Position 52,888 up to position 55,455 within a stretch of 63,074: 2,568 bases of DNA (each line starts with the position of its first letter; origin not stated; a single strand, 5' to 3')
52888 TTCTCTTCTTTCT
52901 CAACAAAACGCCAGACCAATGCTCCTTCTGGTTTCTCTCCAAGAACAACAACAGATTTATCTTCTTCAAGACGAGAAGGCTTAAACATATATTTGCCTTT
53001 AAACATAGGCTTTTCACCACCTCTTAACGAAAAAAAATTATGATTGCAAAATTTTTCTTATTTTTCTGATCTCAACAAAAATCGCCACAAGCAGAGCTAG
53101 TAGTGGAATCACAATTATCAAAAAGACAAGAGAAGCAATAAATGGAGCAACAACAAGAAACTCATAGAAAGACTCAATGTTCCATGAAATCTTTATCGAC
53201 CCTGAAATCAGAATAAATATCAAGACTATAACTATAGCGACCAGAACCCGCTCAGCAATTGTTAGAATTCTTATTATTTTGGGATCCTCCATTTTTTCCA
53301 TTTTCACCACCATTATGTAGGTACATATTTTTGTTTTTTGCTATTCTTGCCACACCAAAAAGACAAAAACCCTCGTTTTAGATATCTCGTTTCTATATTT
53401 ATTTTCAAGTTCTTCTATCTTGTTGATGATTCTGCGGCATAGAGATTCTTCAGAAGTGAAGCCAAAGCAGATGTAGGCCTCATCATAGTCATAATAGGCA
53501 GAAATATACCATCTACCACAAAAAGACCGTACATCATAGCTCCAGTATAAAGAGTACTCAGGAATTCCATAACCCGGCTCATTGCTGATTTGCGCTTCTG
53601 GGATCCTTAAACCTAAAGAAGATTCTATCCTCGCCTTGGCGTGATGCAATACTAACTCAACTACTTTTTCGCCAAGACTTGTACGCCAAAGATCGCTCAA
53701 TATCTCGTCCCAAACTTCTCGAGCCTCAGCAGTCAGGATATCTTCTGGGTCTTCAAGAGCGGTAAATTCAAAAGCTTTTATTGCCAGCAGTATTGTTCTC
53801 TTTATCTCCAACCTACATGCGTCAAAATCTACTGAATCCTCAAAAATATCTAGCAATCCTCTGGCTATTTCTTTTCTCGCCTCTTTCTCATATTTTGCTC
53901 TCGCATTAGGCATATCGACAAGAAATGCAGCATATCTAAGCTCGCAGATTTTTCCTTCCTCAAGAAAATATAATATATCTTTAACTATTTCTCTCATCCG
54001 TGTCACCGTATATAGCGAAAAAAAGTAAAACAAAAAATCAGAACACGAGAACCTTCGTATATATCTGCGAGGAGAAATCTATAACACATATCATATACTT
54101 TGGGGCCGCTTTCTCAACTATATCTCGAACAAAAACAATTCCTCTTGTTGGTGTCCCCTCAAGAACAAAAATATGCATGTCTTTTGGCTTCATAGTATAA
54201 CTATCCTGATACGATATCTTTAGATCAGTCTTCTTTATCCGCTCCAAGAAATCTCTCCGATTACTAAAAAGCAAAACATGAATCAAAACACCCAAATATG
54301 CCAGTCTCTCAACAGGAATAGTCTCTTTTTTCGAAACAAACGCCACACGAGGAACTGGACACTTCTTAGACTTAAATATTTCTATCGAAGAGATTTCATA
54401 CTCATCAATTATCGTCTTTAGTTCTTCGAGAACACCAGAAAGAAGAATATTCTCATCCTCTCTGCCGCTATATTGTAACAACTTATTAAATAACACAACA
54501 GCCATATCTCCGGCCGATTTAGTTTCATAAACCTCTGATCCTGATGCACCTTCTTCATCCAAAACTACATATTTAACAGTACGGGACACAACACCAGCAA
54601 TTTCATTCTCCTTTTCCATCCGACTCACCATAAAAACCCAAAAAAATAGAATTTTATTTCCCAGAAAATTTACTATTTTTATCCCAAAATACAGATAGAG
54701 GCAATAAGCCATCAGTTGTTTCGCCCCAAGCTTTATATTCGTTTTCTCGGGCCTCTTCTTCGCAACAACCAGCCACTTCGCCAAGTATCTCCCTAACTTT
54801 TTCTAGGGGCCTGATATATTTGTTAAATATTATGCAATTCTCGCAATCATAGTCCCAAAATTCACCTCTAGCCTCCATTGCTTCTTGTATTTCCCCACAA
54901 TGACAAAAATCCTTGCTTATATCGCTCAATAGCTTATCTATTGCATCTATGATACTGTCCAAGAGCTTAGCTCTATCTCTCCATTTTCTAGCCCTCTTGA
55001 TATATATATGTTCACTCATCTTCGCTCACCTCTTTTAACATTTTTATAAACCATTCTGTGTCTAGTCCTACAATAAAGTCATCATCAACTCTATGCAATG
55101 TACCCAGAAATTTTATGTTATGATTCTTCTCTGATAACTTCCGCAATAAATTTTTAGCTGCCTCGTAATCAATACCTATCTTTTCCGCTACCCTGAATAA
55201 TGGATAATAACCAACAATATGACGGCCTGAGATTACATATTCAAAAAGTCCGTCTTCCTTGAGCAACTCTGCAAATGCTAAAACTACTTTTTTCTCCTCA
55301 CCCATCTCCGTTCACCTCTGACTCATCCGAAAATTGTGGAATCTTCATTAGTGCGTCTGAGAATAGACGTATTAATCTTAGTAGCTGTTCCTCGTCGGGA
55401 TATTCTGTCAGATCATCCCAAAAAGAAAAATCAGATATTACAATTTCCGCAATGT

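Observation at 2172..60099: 14-bp palindrome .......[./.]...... present eight times, with an asymmetric 2-bp core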

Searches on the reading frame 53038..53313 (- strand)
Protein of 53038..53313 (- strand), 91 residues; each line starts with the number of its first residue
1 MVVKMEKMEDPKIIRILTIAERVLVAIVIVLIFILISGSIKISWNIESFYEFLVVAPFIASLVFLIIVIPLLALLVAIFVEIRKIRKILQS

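Call 27: search_protein_families(library=pfam, max_evalue=0.05, proteins=[window:53038-53313:-])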
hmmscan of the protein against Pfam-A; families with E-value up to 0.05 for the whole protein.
window:53038-53313:- (91 aa): 1 family
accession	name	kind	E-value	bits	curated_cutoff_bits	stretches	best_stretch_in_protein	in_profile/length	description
PF22571.1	LiaI-LiaF-TM_PspC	-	0.049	13.8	27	0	16-82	38-106/142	PspC transmembrane region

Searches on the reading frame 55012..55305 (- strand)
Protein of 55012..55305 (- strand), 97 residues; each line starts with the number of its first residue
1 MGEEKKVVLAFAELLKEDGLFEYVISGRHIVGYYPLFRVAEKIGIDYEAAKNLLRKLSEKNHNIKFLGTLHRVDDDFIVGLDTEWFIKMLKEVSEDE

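Call 44: search_protein_families(library=pfam, max_evalue=0.1, proteins=[window:55012-55305:-])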
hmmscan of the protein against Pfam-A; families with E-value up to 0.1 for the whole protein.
window:55012-55305:- (97 aa): 0 families

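Call 59: search_protein_families(library=phrogs, max_evalue=0.05, proteins=[window:55012-55305:-])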
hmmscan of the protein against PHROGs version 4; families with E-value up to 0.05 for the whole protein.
window:55012-55305:- (97 aa): 1 family
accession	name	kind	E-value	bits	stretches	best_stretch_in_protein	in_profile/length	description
phrog_35711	-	unknown function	0.039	14.9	1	43-96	46-100/213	-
